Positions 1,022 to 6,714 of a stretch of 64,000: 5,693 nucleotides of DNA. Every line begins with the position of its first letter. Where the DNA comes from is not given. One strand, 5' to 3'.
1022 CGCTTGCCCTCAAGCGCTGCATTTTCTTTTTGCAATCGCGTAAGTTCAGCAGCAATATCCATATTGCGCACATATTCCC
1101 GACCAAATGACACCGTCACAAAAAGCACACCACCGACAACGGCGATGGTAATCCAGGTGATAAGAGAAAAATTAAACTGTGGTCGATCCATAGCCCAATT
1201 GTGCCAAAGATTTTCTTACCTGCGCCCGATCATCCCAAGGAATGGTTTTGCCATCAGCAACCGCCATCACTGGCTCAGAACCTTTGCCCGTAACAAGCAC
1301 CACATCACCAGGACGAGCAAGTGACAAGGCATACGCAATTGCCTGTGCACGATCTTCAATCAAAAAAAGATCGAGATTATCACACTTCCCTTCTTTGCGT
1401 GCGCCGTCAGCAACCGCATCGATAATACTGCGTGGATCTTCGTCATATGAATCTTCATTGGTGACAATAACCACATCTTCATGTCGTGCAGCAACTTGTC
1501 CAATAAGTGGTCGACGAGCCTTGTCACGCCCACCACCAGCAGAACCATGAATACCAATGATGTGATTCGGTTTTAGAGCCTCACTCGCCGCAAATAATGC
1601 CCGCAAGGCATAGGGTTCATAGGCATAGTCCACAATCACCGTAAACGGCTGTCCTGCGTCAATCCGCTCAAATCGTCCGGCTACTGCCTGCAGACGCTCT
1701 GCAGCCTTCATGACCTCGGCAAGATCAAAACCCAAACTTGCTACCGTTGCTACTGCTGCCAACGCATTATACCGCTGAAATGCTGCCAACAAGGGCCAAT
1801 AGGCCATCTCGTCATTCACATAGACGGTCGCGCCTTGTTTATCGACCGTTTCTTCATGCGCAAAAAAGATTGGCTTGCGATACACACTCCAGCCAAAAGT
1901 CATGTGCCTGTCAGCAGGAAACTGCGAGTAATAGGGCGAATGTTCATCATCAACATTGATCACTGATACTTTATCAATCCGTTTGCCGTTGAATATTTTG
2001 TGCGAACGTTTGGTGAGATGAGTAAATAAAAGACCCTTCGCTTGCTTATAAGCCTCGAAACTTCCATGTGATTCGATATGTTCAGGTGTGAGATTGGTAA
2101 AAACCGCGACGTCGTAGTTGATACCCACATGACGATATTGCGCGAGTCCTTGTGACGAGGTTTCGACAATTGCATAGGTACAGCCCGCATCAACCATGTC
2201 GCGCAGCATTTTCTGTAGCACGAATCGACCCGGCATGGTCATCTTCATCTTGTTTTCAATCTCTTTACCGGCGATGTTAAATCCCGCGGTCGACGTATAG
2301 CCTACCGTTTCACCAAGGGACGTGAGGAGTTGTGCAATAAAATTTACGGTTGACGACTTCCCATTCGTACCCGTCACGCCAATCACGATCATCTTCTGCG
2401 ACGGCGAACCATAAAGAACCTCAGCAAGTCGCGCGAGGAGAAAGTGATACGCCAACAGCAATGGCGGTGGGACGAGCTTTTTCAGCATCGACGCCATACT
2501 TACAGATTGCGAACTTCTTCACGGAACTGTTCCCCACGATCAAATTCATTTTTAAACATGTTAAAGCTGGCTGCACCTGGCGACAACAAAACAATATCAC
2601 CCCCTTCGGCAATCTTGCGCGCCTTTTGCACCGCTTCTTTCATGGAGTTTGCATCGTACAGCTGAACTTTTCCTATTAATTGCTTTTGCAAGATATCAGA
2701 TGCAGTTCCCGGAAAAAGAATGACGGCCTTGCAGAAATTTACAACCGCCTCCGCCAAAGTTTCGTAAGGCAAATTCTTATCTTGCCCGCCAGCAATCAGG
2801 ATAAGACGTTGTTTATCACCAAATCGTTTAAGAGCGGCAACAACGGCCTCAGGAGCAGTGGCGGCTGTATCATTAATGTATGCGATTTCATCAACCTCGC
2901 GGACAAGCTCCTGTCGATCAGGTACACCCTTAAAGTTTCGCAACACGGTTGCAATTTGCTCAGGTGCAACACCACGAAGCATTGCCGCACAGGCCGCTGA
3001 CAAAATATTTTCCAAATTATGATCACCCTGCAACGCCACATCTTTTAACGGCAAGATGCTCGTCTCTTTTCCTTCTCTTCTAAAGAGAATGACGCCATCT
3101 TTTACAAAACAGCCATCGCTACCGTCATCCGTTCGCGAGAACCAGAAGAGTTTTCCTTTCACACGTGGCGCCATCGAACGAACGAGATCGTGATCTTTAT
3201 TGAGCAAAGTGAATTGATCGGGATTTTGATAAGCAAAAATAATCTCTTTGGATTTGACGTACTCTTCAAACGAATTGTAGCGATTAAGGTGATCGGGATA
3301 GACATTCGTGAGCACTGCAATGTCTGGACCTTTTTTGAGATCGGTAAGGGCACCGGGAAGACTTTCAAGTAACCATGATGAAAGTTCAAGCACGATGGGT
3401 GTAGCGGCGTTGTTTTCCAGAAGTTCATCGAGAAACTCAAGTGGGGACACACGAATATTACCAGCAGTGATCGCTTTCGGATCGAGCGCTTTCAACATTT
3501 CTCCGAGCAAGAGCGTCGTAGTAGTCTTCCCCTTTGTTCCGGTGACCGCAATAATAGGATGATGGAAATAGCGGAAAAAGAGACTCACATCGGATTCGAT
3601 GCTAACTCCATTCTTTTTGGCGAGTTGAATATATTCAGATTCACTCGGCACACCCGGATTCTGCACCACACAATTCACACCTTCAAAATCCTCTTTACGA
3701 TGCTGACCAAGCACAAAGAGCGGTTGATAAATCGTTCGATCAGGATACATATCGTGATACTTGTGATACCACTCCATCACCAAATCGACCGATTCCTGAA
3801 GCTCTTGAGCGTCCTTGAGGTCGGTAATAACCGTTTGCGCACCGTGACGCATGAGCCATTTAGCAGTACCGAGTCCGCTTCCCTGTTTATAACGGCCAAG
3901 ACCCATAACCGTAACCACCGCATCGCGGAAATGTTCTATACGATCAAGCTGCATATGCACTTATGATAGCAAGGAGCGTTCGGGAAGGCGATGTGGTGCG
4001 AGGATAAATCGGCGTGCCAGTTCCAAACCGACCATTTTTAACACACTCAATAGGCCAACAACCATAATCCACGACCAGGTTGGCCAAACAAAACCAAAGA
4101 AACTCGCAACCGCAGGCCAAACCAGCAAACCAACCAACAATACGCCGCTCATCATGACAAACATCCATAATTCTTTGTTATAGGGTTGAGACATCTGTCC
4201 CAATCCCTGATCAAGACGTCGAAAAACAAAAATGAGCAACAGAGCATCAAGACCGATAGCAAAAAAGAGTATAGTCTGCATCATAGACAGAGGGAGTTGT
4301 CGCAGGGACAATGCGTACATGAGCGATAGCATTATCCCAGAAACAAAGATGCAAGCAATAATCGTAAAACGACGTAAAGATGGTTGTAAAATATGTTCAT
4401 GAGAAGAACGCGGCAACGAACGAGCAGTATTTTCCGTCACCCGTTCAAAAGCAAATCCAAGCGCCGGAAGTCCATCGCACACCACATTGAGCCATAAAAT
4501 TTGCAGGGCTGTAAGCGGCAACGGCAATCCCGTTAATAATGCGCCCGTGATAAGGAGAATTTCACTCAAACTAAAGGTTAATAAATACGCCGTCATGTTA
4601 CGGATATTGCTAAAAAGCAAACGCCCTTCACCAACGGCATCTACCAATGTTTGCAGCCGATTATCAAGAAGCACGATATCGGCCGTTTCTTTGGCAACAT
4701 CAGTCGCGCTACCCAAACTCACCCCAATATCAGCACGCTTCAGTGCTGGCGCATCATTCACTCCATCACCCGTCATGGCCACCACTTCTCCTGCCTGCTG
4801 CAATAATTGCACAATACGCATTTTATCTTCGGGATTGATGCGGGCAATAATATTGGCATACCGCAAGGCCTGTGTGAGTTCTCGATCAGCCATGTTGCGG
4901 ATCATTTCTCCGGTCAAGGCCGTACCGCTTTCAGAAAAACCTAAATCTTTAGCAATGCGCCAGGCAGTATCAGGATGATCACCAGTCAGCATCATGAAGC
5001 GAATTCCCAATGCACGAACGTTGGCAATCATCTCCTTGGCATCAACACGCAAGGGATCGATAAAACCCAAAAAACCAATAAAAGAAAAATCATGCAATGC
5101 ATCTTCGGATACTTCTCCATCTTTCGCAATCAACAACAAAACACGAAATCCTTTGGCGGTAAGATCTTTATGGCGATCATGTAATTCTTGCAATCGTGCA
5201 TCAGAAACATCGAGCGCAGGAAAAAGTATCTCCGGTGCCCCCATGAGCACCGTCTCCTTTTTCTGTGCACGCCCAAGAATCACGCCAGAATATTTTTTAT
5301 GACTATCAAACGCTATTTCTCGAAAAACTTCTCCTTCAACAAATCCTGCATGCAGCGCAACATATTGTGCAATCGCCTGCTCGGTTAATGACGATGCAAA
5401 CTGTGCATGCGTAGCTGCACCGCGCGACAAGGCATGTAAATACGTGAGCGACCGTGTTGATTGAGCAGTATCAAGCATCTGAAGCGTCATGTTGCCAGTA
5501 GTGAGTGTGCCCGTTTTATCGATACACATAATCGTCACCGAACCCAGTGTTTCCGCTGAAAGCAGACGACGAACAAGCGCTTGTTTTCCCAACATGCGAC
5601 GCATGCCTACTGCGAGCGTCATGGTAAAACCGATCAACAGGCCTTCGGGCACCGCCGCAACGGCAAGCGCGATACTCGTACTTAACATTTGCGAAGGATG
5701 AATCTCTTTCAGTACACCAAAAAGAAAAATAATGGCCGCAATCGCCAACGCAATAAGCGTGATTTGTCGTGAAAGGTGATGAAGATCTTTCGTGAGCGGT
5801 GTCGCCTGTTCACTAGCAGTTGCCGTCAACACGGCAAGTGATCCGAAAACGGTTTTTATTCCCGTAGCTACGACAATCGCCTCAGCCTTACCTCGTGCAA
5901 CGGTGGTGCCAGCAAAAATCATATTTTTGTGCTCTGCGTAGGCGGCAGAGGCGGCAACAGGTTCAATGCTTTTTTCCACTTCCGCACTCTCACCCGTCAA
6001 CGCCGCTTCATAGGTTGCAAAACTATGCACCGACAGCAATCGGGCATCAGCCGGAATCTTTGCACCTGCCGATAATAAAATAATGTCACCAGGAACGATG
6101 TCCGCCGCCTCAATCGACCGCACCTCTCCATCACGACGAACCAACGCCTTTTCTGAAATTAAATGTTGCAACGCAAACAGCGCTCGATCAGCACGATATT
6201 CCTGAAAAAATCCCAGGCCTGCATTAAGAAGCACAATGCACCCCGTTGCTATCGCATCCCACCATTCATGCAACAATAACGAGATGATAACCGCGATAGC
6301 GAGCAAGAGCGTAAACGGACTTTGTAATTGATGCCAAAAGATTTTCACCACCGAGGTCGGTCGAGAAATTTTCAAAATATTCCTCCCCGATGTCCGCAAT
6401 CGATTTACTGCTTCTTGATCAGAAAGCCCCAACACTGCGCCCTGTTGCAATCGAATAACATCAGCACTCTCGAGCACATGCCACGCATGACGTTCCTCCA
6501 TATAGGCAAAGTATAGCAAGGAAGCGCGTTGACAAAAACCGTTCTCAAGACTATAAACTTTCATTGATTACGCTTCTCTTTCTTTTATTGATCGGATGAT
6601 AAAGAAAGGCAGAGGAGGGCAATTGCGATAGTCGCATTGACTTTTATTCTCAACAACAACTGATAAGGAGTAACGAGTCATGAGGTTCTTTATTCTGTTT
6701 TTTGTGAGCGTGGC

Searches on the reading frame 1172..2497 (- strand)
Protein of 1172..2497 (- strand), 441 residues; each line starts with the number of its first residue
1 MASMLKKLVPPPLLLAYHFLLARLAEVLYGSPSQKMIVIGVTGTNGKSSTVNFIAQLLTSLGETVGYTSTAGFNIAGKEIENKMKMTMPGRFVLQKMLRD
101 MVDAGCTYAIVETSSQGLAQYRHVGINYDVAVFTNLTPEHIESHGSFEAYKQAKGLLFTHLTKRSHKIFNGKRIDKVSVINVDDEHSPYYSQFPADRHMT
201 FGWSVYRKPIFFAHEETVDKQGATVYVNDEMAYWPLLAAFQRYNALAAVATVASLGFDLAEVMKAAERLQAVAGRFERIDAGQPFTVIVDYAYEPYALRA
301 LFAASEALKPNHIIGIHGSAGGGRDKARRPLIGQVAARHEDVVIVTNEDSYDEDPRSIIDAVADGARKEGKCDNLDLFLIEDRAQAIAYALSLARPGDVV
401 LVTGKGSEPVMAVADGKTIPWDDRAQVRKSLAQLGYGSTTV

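Call 13: search_protein_families(library=pfam, proteins=[window:1172-2497:-])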
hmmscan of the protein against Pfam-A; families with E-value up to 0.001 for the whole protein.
window:1172-2497:- (441 aa): 2 families
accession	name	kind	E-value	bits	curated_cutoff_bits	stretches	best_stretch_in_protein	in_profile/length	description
PF08245.18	Mur_ligase_M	-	6.7e-38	131.1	24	1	41-251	1-199/200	Mur ligase middle domain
PF02875.26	Mur_ligase_C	-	2.1e-25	90.4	28.4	1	274-406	1-127/127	Mur ligase, glutamate ligase domain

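Call 78: search_protein_families(library=ncbifam, proteins=[window:1172-2497:-], max_evalue=0.01)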
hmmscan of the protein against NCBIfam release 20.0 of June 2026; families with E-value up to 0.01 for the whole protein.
window:1172-2497:- (441 aa): 29 families (the best 25 are shown)
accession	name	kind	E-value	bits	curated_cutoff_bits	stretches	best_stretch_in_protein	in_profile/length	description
TIGR01085.1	murE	subfamily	1.4e-103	347.3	257.3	1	20-431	69-471/472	UDP-N-acetylmuramyl-tripeptide synthetase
NF001126.0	PRK00139.1-4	equivalog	4.2e-97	325.7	373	1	20-432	88-483/486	UDP-N-acetylmuramoyl-L-alanyl-D-glutamate--2,6-diaminopimelate ligase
NF001124.0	PRK00139.1-2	equivalog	4e-93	312.8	476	1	20-433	95-494/500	UDP-N-acetylmuramoyl-L-alanyl-D-glutamate--2,6-diaminopimelate ligase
NF008896.0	PRK11929.1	equivalog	2.8e-87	293.5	1023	1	20-432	96-499/965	bifunctional UDP-N-acetylmuramoyl-L-alanyl-D-glutamate--2,6-diaminopimelate ligase MurE/UDP-N-acetylmuramoyl-tripeptide--D-alanyl-D-alanine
NF001123.0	PRK00139.1-1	equivalog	2.9e-77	260.4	586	1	21-431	92-489/493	UDP-N-acetylmuramoyl-L-alanyl-D-glutamate--2,6-diaminopimelate ligase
NF010628.0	PRK14022.1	equivalog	2.3e-65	221.2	536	1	24-414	99-464/483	UDP-N-acetylmuramoyl-L-alanyl-D-glutamate--L-lysine ligase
NF001130.0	PRK00139.2-4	equivalog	1.7e-42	145.8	715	2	236-432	321-511/516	UDP-N-acetylmuramoyl-L-alanyl-D-glutamate--2,6-diaminopimelate ligase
NF001129.0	PRK00139.2-3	equivalog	1.8e-37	129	762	1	21-429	103-512/517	UDP-N-acetylmuramoyl-L-alanyl-D-glutamate--2,6-diaminopimelate ligase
TIGR02068.2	cya_phycin_syn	equivalog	7.8e-36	123.4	850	1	26-413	468-857/862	cyanophycin synthetase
NF010623.0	PRK14016.1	subfamily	4.5e-32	111.1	877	1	28-411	471-857/871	cyanophycin synthetase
NF001127.0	PRK00139.2-1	equivalog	9.2e-32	110.4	997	2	21-158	94-235/520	UDP-N-acetylmuramoyl-L-alanyl-D-glutamate--2,6-diaminopimelate ligase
NF001131.0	PRK00139.2-5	equivalog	3.2e-31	108.7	1000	1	21-421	94-472/483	UDP-N-acetylmuramoyl-L-alanyl-D-glutamate--2,6-diaminopimelate ligase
TIGR01087.1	murD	equivalog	6.9e-20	71.5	211.95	2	101-318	146-347/441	UDP-N-acetylmuramoyl-L-alanine--D-glutamate ligase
TIGR01143.1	murF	subfamily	2.1e-18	66.5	288.6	2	129-407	151-406/418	UDP-N-acetylmuramoyl-tripeptide--D-alanyl-D-alanine ligase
NF053648.1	pMurE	equivalog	6.1e-16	58.2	600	1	37-411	99-458/464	pseudomurein biosynthesis peptide ligase pMurE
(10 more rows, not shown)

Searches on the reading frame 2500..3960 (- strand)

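Call 13: search_protein_families(library=pfam, proteins=[window:2500-3960:-])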
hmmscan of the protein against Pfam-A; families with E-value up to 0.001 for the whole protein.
window:2500-3960:- (486 aa): 3 families
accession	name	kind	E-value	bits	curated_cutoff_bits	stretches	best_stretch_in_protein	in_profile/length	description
PF08245.18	Mur_ligase_M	-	1.9e-24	87.1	24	1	139-326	1-200/200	Mur ligase middle domain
PF02875.26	Mur_ligase_C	-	3.8e-12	47.6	28.4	1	349-461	2-125/127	Mur ligase, glutamate ligase domain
PF21799.2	MurD-like_N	-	5.8e-06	26.9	27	1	16-121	3-86/88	Mur ligase MurD-like, N-terminal domain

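Call 78: search_protein_families(library=ncbifam, proteins=[window:2500-3960:-], max_evalue=0.01)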
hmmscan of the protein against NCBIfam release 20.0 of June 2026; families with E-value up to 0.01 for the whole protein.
window:2500-3960:- (486 aa): 30 families (the best 25 are shown)
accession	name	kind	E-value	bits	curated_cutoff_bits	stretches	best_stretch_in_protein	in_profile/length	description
TIGR01087.1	murD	equivalog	3.3e-115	385.7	211.95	1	16-484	2-440/441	UDP-N-acetylmuramoyl-L-alanine--D-glutamate ligase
NF001126.0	PRK00139.1-4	equivalog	2.3e-29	102.3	373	2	213-459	195-454/486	UDP-N-acetylmuramoyl-L-alanyl-D-glutamate--2,6-diaminopimelate ligase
TIGR01082.1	murC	equivalog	1.2e-26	93.8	335.1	1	85-388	49-350/449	UDP-N-acetylmuramate--L-alanine ligase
NF053646.1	pMurD1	equivalog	8.6e-26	90.6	610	1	31-394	14-361/465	pseudomurein biosynthesis peptide ligase pMurD1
TIGR01143.1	murF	subfamily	2.2e-24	86.2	288.6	1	131-429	71-375/418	UDP-N-acetylmuramoyl-tripeptide--D-alanyl-D-alanine ligase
NF053645.1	pMurC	equivalog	3.7e-24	85.3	560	2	34-267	16-234/492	pseudomurein biosynthesis peptide ligase pMurC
TIGR01085.1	murE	subfamily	3.2e-23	82.4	257.3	2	177-392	148-368/472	UDP-N-acetylmuramyl-tripeptide synthetase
NF001124.0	PRK00139.1-2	equivalog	1.1e-22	80.4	476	1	133-392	108-385/500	UDP-N-acetylmuramoyl-L-alanyl-D-glutamate--2,6-diaminopimelate ligase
TIGR02068.2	cya_phycin_syn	equivalog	4.6e-22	77.8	850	2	213-415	566-790/862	cyanophycin synthetase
NF008896.0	PRK11929.1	equivalog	9.5e-22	76.7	1023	1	130-382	600-857/965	bifunctional UDP-N-acetylmuramoyl-L-alanyl-D-glutamate--2,6-diaminopimelate ligase MurE/UDP-N-acetylmuramoyl-tripeptide--D-alanyl-D-alanine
NF033197.0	F430_CfbE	equivalog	2.4e-21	76.2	250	2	309-459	265-425/430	coenzyme F430 synthase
NF053647.1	pMurD2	equivalog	1e-19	70.7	550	2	16-268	3-226/405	pseudomurein biosynthesis peptide ligase pMurD2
NF010623.0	PRK14016.1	subfamily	8.2e-19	67.2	877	2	213-459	567-848/871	cyanophycin synthetase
NF053648.1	pMurE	equivalog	3.4e-18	65.6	600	1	137-379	101-347/464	pseudomurein biosynthesis peptide ligase pMurE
NF010628.0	PRK14022.1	equivalog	6.1e-18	64.8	536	1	136-471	113-465/483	UDP-N-acetylmuramoyl-L-alanyl-D-glutamate--L-lysine ligase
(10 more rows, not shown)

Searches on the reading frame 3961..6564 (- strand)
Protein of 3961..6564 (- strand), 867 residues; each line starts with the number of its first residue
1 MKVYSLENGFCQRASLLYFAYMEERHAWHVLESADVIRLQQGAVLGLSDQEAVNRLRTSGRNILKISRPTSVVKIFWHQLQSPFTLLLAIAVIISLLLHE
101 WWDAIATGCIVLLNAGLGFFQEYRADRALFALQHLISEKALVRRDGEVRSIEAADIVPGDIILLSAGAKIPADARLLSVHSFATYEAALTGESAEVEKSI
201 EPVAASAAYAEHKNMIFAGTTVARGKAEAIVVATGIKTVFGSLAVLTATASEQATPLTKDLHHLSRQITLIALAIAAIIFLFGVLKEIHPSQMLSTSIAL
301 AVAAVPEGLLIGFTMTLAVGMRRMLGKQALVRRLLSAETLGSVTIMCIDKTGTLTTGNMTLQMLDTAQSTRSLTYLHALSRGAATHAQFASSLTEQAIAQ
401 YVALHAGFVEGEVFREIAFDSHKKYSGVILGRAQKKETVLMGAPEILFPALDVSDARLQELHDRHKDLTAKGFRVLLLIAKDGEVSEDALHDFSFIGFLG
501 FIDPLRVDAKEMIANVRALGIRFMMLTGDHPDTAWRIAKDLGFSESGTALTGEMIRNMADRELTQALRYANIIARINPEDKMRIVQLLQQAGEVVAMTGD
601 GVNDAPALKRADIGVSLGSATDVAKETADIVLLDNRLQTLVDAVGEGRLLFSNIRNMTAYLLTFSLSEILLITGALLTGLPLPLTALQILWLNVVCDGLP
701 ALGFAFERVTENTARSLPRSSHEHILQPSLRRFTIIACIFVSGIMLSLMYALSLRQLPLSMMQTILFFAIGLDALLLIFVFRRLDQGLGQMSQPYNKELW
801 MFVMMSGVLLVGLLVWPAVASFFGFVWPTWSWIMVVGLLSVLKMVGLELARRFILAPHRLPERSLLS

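Call 13: search_protein_families(library=pfam, proteins=[window:3961-6564:-])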
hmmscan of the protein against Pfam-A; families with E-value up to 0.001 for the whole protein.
window:3961-6564:- (867 aa): 6 families
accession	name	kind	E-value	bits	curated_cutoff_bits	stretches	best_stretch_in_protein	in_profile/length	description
PF00122.25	E1-E2_ATPase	-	6.4e-47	159.8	28.1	1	135-325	2-179/181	E1-E2 ATPase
PF00689.26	Cation_ATPase_C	-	6.2e-24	85.2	27.3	1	681-853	1-175/175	Cation transporting ATPase, C-terminus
PF00702.32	Hydrolase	-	2.1e-19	71.1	26.4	1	346-612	4-191/191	haloacid dehalogenase-like hydrolase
PF00690.31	Cation_ATPase_N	-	1e-12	48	20.4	1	42-95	16-69/69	Cation transporter/ATPase, N-terminus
PF08282.18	Hydrolase_3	-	3.9e-07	30.5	20.9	1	586-635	197-246/255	haloacid dehalogenase-like hydrolase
PF12710.13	HAD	-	0.0007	20.5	27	0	501-609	85-189/189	haloacid dehalogenase-like hydrolase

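Call 15: find_related_loci(query=window:3961-6564:-, collection=genome_contigs, flank=10000)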
Query window:3961-6564:- (867 aa) in genome_contigs; peptide patterns used: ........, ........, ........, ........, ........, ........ (x = any residue, [..] = any of these).
31 stretches matched a pattern; 5 encode a relative of the query (tblastn E <= 1e-3); 5 distinct loci.
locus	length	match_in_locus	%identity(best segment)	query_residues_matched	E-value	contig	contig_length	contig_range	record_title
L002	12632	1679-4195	35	46-823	2e-141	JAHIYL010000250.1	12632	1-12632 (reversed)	MAG: Nanoarchaeota archaeon isolate Modern_marine.mb.116 Modern_marine.mb.116_k141_2219798, whole genome shotgun sequenc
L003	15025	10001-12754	31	46-861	3e-101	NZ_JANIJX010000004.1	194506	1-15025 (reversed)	Brevibacterium moorei strain 68QC2CO 52023_B68_4, whole genome shotgun sequence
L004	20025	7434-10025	32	28-842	5e-119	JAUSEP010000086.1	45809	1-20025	MAG: Candidatus Berkelbacteria bacterium isolate E14_maxbin.210 E14_k141_899034, whole genome shotgun sequence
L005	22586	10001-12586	31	35-823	5e-104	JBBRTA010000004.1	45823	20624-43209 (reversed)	MAG: Candidatus Saccharimonadales bacterium isolate La2_metabat2.168 La2_metabat2.168_K_726875L45823_cov_20.9904, whole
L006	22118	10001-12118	35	46-732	1e-99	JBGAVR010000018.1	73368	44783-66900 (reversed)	MAG: Microthrixaceae bacterium isolate MAG_AAO_AS.66 AAOAS-66_NODE_18_length_73368_cov_5.346741, whole genome shotgun se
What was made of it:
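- Tried and rejected: ATPase as a synteny anchor in reference genomes (call 15): only 31-35% identical hits, no close relative.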
